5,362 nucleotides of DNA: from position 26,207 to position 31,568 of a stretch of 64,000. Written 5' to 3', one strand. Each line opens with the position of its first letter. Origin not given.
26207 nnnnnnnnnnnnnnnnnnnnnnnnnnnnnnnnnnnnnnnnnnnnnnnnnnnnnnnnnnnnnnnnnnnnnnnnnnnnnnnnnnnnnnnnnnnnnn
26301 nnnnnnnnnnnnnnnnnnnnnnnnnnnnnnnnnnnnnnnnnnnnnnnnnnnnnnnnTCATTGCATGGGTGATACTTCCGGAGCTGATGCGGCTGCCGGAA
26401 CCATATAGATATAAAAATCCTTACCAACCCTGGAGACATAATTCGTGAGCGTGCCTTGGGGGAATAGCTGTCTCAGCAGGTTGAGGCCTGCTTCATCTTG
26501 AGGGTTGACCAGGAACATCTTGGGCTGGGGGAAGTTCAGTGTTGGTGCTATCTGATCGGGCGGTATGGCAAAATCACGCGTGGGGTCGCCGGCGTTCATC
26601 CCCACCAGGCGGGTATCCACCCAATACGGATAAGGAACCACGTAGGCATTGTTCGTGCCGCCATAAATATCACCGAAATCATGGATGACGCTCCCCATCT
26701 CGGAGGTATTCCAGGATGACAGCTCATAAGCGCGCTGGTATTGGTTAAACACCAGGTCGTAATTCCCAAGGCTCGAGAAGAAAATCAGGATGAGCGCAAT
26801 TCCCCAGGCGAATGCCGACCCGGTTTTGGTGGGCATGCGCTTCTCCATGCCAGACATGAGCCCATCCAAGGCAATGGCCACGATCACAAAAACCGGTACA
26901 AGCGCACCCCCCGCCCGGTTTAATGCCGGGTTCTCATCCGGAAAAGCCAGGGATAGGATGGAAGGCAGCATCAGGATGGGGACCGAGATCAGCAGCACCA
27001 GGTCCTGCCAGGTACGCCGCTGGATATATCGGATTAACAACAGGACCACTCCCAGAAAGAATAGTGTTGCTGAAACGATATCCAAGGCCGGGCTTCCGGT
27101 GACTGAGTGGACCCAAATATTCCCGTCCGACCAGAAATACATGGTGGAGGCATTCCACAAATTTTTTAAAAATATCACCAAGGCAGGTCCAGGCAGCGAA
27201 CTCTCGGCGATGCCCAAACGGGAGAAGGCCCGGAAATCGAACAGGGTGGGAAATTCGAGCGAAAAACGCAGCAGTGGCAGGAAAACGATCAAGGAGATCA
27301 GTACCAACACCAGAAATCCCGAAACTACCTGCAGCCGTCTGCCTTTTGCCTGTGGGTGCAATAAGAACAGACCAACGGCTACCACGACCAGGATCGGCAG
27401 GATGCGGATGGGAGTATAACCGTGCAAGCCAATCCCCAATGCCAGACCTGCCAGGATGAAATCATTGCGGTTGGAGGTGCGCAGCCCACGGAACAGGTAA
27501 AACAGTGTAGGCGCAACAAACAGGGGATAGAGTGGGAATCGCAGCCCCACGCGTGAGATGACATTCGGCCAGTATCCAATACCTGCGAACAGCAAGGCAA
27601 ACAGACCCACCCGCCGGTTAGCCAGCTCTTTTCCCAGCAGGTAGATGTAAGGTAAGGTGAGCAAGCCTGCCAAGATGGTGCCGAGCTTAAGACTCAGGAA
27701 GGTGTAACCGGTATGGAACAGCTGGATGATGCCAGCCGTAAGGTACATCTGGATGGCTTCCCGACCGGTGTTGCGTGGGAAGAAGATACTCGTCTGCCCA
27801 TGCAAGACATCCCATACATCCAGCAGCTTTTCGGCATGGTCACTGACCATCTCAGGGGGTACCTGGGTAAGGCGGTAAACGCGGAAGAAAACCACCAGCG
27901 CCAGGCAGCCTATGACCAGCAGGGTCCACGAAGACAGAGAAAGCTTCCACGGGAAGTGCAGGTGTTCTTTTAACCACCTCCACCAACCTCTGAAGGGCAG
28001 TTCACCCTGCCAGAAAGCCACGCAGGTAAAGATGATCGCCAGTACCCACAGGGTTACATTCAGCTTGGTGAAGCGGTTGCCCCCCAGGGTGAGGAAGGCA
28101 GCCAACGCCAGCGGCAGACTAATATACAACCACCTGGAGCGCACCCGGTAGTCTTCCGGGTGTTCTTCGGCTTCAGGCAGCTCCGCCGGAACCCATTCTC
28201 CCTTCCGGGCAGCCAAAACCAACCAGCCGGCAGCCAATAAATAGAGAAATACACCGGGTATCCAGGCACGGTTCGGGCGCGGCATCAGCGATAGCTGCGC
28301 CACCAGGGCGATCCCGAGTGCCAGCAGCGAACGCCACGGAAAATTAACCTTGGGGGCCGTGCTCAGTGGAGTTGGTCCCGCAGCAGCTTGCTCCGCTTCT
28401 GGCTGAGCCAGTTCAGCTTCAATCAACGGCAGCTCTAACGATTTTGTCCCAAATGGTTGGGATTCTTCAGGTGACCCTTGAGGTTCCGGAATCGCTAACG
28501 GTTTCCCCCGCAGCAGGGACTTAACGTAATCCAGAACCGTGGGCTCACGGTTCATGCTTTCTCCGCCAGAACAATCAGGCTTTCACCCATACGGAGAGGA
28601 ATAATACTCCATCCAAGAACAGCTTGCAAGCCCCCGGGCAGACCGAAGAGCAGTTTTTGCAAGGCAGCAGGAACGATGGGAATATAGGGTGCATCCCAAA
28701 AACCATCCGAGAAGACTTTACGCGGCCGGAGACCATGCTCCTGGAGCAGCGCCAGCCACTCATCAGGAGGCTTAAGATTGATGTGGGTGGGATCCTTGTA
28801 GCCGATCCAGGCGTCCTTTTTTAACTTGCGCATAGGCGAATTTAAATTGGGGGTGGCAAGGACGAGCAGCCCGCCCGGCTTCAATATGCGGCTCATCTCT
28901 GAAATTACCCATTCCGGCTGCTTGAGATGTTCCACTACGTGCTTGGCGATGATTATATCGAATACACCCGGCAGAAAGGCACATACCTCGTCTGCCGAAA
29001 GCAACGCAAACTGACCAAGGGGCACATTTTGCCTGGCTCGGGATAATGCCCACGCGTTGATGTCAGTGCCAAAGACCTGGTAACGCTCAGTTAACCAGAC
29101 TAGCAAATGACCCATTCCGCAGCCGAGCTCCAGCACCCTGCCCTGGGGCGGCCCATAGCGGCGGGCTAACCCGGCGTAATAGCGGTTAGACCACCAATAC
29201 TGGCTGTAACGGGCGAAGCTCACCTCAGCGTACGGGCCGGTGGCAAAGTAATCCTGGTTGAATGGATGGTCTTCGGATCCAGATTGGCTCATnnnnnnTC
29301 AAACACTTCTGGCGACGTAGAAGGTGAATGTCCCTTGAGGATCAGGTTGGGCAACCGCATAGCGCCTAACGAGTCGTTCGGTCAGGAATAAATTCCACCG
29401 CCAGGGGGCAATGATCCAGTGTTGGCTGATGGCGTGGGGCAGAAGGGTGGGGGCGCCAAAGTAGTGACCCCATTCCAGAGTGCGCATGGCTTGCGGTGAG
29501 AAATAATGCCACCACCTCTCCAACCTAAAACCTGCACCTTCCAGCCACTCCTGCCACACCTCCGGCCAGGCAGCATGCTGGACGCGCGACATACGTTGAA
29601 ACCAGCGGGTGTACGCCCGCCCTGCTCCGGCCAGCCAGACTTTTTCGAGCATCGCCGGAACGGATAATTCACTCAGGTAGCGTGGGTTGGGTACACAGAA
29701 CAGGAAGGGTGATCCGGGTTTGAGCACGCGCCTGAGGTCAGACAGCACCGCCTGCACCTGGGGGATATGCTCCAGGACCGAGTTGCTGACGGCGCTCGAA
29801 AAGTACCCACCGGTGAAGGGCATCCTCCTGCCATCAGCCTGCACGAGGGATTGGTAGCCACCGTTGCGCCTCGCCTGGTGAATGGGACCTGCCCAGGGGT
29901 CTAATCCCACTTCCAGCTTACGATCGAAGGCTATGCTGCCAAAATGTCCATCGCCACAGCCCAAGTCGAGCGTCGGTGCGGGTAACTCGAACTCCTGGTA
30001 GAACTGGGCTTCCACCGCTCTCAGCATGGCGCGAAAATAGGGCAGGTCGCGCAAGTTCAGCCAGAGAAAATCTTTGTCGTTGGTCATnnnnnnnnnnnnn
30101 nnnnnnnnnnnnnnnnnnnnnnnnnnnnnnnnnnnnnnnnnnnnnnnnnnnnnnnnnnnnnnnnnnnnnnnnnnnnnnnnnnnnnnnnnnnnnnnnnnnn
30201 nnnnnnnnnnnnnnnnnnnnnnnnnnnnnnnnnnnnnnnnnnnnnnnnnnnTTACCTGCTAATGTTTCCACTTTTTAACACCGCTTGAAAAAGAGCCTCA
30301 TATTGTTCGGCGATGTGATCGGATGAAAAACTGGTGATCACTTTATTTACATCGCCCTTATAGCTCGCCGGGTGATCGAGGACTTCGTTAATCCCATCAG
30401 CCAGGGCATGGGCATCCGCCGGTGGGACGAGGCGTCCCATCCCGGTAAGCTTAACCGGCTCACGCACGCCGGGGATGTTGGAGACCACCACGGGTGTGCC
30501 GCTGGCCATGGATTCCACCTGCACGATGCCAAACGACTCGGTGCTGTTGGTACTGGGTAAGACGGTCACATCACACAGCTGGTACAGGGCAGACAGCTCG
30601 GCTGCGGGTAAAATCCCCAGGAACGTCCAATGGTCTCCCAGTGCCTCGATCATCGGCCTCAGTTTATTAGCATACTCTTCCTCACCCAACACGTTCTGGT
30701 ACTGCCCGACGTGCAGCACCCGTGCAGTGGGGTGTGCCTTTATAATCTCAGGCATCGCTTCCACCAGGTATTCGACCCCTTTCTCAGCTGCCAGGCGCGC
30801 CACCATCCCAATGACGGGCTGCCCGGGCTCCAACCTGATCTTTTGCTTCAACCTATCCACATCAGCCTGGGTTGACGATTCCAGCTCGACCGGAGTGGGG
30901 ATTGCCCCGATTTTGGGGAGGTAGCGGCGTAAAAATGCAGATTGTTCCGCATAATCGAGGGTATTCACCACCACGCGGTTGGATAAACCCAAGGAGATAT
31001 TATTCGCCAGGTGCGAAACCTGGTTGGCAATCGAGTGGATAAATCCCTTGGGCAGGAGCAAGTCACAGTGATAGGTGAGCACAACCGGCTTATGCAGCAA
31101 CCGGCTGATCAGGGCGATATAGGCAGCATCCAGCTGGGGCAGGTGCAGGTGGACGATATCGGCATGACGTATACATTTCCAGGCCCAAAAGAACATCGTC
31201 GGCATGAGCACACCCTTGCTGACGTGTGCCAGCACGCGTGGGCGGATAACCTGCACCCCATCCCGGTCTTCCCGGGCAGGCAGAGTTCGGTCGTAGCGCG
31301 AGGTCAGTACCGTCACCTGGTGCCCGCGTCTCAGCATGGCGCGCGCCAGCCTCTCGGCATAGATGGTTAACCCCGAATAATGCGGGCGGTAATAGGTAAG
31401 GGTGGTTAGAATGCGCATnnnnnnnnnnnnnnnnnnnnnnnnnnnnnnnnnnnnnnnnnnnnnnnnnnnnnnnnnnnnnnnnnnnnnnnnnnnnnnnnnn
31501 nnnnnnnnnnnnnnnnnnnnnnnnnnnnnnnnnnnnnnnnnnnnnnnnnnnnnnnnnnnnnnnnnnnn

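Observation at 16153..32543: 16 kb co-directional cluster of giant GT-C-like and YYY (DUF2298) membrane proteins with two methyltransferases, a GT4 and a flippase-like protein: candidate uncharacterised envelope glycosylation machine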

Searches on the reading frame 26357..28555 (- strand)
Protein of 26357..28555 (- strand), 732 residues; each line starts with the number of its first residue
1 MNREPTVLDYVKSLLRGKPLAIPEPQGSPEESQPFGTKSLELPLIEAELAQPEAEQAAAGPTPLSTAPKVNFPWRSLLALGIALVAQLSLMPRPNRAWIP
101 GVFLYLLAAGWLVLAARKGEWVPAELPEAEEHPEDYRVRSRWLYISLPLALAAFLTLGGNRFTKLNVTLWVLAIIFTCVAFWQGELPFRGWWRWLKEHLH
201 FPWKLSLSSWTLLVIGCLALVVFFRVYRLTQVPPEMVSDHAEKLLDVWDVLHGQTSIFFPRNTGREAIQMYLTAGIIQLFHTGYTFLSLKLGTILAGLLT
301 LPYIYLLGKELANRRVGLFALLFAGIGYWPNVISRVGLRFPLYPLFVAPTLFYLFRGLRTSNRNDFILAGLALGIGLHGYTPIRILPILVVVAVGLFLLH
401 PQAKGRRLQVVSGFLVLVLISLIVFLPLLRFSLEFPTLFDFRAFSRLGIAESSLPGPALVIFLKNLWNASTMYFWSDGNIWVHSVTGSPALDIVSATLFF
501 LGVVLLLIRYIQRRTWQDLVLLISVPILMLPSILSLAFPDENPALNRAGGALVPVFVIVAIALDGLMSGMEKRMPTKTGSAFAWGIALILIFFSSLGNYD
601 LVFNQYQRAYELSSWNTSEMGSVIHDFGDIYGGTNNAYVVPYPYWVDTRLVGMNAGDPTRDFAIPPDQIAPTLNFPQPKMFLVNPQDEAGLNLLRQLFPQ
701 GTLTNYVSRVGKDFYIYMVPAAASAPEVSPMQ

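Call 3: search_protein_families(library=pfam, proteins=[window:26357-28555:-], max_evalue=0.01)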
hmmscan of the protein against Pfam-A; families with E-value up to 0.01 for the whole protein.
window:26357-28555:- (732 aa): 1 family
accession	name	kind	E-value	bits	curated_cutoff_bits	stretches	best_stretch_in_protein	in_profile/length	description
PF13231.12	PMT_2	-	1.8e-11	44.9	26.1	1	271-429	8-158/160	Dolichyl-phosphate-mannose-protein mannosyltransferase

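Call 5: search_protein_families(library=ncbifam, proteins=[window:26357-28555:-], max_evalue=0.01)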
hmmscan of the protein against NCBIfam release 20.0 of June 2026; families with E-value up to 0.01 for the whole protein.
window:26357-28555:- (732 aa): 0 families

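Call 15: search_solved_structures(query=window:26357-28555:-, max_evalue=1)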
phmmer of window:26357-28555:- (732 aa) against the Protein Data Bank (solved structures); distinct sequences matched with E-value up to 1: 2.
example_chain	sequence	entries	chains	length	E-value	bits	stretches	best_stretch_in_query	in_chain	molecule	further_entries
9b0x_R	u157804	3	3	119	0.3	12.6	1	188-223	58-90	ATP synthase subunit f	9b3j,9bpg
7ram_C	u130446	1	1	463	0.87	11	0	485-521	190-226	Envelope glycoprotein O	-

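Call 51: search_protein_families(library=pfam, proteins=[window:26357-28555:-], max_evalue=10)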
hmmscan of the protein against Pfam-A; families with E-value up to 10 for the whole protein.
window:26357-28555:- (732 aa): 2 families
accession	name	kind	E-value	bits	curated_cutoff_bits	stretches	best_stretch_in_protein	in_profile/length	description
PF13231.12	PMT_2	-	1.8e-11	44.9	26.1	1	271-429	8-158/160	Dolichyl-phosphate-mannose-protein mannosyltransferase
PF07982.17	Herpes_UL74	-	0.18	11.2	25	1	485-521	150-186/418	Herpes UL74 glycoproteins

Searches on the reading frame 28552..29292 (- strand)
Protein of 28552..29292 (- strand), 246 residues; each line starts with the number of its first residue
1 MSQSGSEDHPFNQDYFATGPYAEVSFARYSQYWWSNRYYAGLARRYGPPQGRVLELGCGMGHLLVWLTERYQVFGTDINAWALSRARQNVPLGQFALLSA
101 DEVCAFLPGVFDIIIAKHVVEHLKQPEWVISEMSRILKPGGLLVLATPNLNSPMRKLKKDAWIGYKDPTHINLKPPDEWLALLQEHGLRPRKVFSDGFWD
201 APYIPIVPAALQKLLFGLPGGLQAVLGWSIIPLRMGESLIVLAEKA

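Call 3: search_protein_families(library=pfam, proteins=[window:28552-29292:-], max_evalue=0.01)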
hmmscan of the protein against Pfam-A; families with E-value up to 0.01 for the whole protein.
window:28552-29292:- (246 aa): 10 families
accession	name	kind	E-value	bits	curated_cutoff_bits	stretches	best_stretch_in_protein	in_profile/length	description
PF13489.12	Methyltransf_23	-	3.9e-24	85.7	27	1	46-190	16-161/164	Methyltransferase domain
PF08241.18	Methyltransf_11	-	1.2e-17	64.7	21.2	1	54-145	1-95/95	Methyltransferase domain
PF13649.12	Methyltransf_25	-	3.9e-15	56.8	27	1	53-141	1-97/97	Methyltransferase domain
PF13847.12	Methyltransf_31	-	1.2e-14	54.6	27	1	51-155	5-123/145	Methyltransferase domain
PF08242.18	Methyltransf_12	-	3.2e-13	50.7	30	1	54-143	1-98/98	Methyltransferase domain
PF07021.18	MetW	-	1.5e-06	28.4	21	1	48-138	12-103/193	Methionine biosynthesis protein MetW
PF05175.20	MTS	-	3.3e-05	24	23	1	50-144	32-137/170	Methyltransferase small domain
PF01739.24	CheR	-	0.001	19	27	0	108-145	134-173/195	CheR methyltransferase, SAM binding domain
PF01209.24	Ubie_methyltran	-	0.0015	18.4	20.1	1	52-150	50-157/233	ubiE/COQ5 methyltransferase family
PF20922.3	Anamorsin_N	-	0.0056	16.8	27.1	1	110-151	51-93/163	Anamorsin, N-terminal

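Call 5: search_protein_families(library=ncbifam, proteins=[window:28552-29292:-], max_evalue=0.01)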
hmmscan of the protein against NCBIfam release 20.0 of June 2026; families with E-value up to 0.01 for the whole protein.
window:28552-29292:- (246 aa): 38 families (the best 25 are shown)
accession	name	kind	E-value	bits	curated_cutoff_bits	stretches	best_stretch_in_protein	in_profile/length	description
NF045667.1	MTase_DVU1556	equivalog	9e-16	58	155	1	48-190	21-162/213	DVU_1556 family methyltransferase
NF043040.1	corrin_prot_MT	hypoth_equivalog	4e-13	49.3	180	1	37-146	29-148/216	corrinoid protein-associated methyltransferase CpaM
TIGR02072.1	BioC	equivalog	2.2e-11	44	184.95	1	50-184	35-168/244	malonyl-ACP O-methyltransferase BioC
TIGR01983.1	UbiG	equivalog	7.1e-11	41.8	102.95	1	51-150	51-156/228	bifunctional 2-polyprenyl-6-hydroxyphenol methylase/3-demethylubiquinol 3-O-methyltransferase UbiG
TIGR04345.1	ovoA_Cterm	equivalog_domain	3e-10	40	170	1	111-184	135-207/242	putative 4-mercaptohistidine N1-methyltransferase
NF041536.1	ArsM_DUF2284_UU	exception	9.3e-09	34.1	575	1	52-199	79-234/459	arsenite methyltransferase/DUF2284 domain selenoprotein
NF041537.1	ArsM_AhpD_UU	exception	1.7e-07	30.4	510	1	52-198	79-233/345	arsenite methyltransferase/AhpD domain selenoprotein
NF040539.1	AST_met_ArsM_2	exception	4.7e-07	29.9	240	1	51-146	58-164/262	putative arsinothricin biosynthesis methyltransferase ArsM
NF047649.1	MTase_UXPK_star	exception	7.4e-07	28.5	460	1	49-159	77-195/283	methyltransferase/UXPK-star double selenoprotein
NF007610.0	PRK10258.1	equivalog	7.5e-07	28.7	342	1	52-173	45-164/251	malonyl-ACP O-methyltransferase BioC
TIGR02081.1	metW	equivalog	1.1e-06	28.3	189.5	1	48-138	12-103/194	methionine biosynthesis protein MetW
NF008264.0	PRK11036.1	equivalog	8.6e-06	25.4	366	1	50-152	45-154/261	tRNA uridine 5-oxyacetic acid(34) methyltransferase CmoM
TIGR01934.1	MenG_MenH_UbiE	subfamily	1.3e-05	24.6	158.35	1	34-145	27-141/223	ubiquinone/menaquinone biosynthesis methyltransferase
NF001244.0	PRK00216.1-5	equivalog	2.5e-05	23.7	216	1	48-145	50-153/236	bifunctional demethylmenaquinone methyltransferase/2-methoxy-6-polyprenyl-1,4-benzoquinol methylase UbiE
NF002463.0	PRK01683.1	equivalog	3.1e-05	23.7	297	1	50-154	32-138/258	trans-aconitate 2-methyltransferase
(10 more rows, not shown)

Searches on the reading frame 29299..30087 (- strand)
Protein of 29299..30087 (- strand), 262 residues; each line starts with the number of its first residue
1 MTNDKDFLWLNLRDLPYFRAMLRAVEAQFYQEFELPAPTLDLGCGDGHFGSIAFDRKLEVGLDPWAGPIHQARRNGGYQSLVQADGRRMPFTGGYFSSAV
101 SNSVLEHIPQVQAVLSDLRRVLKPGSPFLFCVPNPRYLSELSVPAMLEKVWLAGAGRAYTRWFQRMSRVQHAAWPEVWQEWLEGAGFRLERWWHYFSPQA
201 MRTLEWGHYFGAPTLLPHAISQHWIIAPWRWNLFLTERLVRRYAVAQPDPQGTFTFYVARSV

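Call 3: search_protein_families(library=pfam, proteins=[window:29299-30087:-], max_evalue=0.01)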
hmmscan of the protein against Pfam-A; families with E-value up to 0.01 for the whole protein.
window:29299-30087:- (262 aa): 5 families
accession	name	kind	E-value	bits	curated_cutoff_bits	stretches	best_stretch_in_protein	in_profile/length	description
PF08241.18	Methyltransf_11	-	5.1e-15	56.3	21.2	1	40-129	1-94/95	Methyltransferase domain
PF13489.12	Methyltransf_23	-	2.4e-12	47.3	27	1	19-189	7-161/164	Methyltransferase domain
PF13649.12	Methyltransf_25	-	4.1e-11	43.9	27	1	40-125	2-96/97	Methyltransferase domain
PF13847.12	Methyltransf_31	-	2.2e-09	37.6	27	1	39-142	7-119/145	Methyltransferase domain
PF08242.18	Methyltransf_12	-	6.7e-09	36.8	30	1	40-126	1-96/98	Methyltransferase domain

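Call 5: search_protein_families(library=ncbifam, proteins=[window:29299-30087:-], max_evalue=0.01)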
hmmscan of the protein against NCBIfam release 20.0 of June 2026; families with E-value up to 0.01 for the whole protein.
window:29299-30087:- (262 aa): 11 families
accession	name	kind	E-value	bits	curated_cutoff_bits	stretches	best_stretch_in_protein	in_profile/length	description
NF045667.1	MTase_DVU1556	equivalog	1e-14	54.5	155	1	36-192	23-165/213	DVU_1556 family methyltransferase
TIGR02072.1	BioC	equivalog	4.5e-09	36.5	184.95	1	36-142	35-144/244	malonyl-ACP O-methyltransferase BioC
NF007610.0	PRK10258.1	equivalog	4e-07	29.6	342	1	39-172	46-174/251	malonyl-ACP O-methyltransferase BioC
NF041536.1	ArsM_DUF2284_UU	exception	2e-06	26.4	575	1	40-129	81-179/459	arsenite methyltransferase/DUF2284 domain selenoprotein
NF047649.1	MTase_UXPK_star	exception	0.00058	19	460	1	39-129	81-180/283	methyltransferase/UXPK-star double selenoprotein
NF041537.1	ArsM_AhpD_UU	exception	0.00095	18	510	1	80-129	130-179/345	arsenite methyltransferase/AhpD domain selenoprotein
NF045823.1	PthPhpthDimycoMt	equivalog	0.0024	17.1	300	1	80-130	116-166/256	phthiotriol/phenolphthiotriol dimycocerosates methyltransferase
NF001241.0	PRK00216.1-2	equivalog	0.0025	17.5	327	1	68-131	85-148/231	demethylmenaquinone methyltransferase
NF045825.1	FAmtase_mtf2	equivalog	0.0043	16.3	400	1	41-131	64-159/248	fatty-acid O-methyltransferase Mtf2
TIGR01983.1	UbiG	equivalog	0.0083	15.5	102.95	0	38-139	52-160/228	bifunctional 2-polyprenyl-6-hydroxyphenol methylase/3-demethylubiquinol 3-O-methyltransferase UbiG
NF001240.0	PRK00216.1-1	equivalog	0.0084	15.2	378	0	79-129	117-167/251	bifunctional demethylmenaquinone methyltransferase/2-methoxy-6-polyprenyl-1,4-benzoquinol methylase UbiE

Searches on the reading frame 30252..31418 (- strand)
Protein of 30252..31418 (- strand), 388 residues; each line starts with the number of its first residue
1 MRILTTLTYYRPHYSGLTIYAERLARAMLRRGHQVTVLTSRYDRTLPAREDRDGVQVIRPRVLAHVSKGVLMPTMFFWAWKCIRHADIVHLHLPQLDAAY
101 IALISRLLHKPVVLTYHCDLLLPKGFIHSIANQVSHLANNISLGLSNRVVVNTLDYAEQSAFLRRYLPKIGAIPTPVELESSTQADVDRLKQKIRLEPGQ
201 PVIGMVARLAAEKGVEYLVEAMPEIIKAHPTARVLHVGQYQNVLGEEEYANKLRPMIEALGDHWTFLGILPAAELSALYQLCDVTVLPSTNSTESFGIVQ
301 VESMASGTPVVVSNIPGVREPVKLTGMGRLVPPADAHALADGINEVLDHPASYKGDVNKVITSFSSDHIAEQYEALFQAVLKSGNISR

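Call 3: search_protein_families(library=pfam, proteins=[window:30252-31418:-], max_evalue=0.01)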
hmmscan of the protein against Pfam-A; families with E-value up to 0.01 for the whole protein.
window:30252-31418:- (388 aa): 5 families
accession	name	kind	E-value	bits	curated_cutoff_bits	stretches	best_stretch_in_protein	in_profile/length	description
PF00534.26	Glycos_transf_1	-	7.4e-35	120.5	26.4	1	188-351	3-160/172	Glycosyl transferases group 1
PF13692.12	Glyco_trans_1_4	-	1.5e-29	103.5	27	1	201-348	2-141/142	Glycosyl transferases group 1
PF13439.12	Glyco_transf_4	-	4.4e-19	69.6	28.5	1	15-180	2-169/170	Glycosyltransferase Family 4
PF13579.12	Glyco_trans_4_4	-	2.4e-17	64.2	29.7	1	16-161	2-143/158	Glycosyl transferase 4-like domain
PF20706.3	GT4-conflict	-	1.2e-09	38.2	26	1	174-364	172-372/385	Family 4 Glycosyltransferase in conflict systems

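Call 5: search_protein_families(library=ncbifam, proteins=[window:30252-31418:-], max_evalue=0.01)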
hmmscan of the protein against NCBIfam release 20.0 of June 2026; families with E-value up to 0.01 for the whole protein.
window:30252-31418:- (388 aa): 40 families (the best 25 are shown)
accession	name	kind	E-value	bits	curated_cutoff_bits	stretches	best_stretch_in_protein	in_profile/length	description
TIGR04047.1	MSMEG_0565_glyc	hypoth_equivalog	1.6e-22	80.1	259.85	1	184-377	178-371/373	MSMEG_0565 family glycosyltransferase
TIGR04063.1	stp3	hypoth_equivalog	4.5e-22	78.5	442.05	1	2-354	1-365/397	TIGR04063 family PEP-CTERM/XrtA system glycosyltransferase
NF012028.0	PRK15484.1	subfamily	2.5e-21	76.2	618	1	161-377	152-375/380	lipopolysaccharide N-acetylglucosaminyltransferase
TIGR03449.1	mycothiol_MshA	equivalog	3.1e-21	75.8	462.5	1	145-379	164-402/406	D-inositol-3-phosphate glycosyltransferase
TIGR03999.1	thiol_BshA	equivalog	1.8e-20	73.2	273.7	1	14-381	11-374/375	N-acetyl-alpha-D-glucosaminyl L-malate synthase BshA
TIGR02149.1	glgA_Coryne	subfamily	2.4e-20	73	302.4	1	10-381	10-391/391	glycogen synthase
NF041876.1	EPS_EpsE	equivalog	7.7e-20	71.5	400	1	187-353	200-365/389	exopolysaccharide biosynthesis GT4 family glycosyltransferase EpsE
TIGR04157.1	glyco_rSAM_CFB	subfamily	1.7e-18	66.8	400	1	185-323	212-340/406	TIGR04157 family glycosyltransferase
TIGR03088.1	stp2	hypoth_equivalog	4.6e-17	62.1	409.05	1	189-381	183-374/374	TIGR03088 family PEP-CTERM/XrtA system glycosyltransferase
NF038295.1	EPS_HpsP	equivalog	1.8e-15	56.8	550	1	173-379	181-386/388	hormogonium polysaccharide biosynthesis glycosyltransferase HpsP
TIGR02095.1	glgA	subfamily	5e-15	55.1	328.45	1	188-379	280-476/477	glycogen/starch synthase, ADP-glucose type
NF049988.1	MGlcDAGSynMgs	equivalog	5.3e-15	55.7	400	1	3-312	3-318/398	alpha-monoglucosyldiacylglycerol synthase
NF046085.1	XrtY_assoc_Gly1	equivalog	7.1e-14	51.4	400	1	1-382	1-386/387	XrtY-associated glycosyltransferase XYAG1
NF053787.1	GlcN_PG_synth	equivalog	2.7e-13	49.5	480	1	85-375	82-354/361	N-acetylglucosaminyl phosphatidylglycerol synthase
NF047684.1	TeichurnBiosyTuaC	equivalog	1.3e-12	47.4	550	1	41-378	57-387/391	teichuronic acid biosynthesis protein TuaC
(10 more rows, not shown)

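Call 79: search_solved_structures(query=window:30252-31418:-, max_evalue=0.00001)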
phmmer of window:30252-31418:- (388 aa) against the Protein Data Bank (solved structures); distinct sequences matched with E-value up to 0.00001: 21.
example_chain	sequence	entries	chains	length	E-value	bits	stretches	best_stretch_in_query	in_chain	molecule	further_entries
6kih_A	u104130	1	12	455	2.8e-20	76.1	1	156-353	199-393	Tll1590 protein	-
4xso_B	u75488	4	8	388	4.4e-15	59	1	87-348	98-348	Alr3699 protein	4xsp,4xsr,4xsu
3c4q_A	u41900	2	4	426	5.7e-14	55.4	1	185-352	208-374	Predicted glycosyltransferases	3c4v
3c48_A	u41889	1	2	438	6e-14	55.3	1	185-352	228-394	Predicted glycosyltransferases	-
4n9w_A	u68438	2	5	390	6.8e-14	55.1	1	16-350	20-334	GDP-mannose-dependent alpha-(1-2)-phosphatidylinositol mannosyltransferase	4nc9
2gej_A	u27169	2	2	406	7.9e-14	54.9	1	16-350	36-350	PHOSPHATIDYLINOSITOL MANNOSYLTRANSFERASE (PimA)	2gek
3oka_A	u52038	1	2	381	1.4e-12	50.8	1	170-351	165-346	GDP-mannose-dependent alpha-(1-6)-phosphatidylinositol monomannoside mannosyltransferase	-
3okc_A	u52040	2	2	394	1.5e-12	50.6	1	170-351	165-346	GDP-mannose-dependent alpha-(1-6)-phosphatidylinositol monomannoside mannosyltransferase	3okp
5d00_A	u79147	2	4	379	1.7e-10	43.9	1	10-378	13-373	N-acetyl-alpha-D-glucosaminyl L-malate synthase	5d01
2f9f_A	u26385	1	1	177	4.7e-10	42.5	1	218-357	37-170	first mannosyl transferase (wbaZ-1)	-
6d9t_A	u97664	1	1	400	1.1e-09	41.3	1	12-387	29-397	Glycosyl transferase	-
6n1x_A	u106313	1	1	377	4e-09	39.4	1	12-381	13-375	Glycosyltransferase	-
6tvp_A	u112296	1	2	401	2e-08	37.1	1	193-378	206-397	Alpha-maltose-1-phosphate synthase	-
7qsg_A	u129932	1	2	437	2.4e-08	36.9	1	270-379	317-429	D-inositol 3-phosphate glycosyltransferase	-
2jjm_A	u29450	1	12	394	4.6e-08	35.9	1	12-383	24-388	GLYCOSYL TRANSFERASE, GROUP 1 FAMILY PROTEIN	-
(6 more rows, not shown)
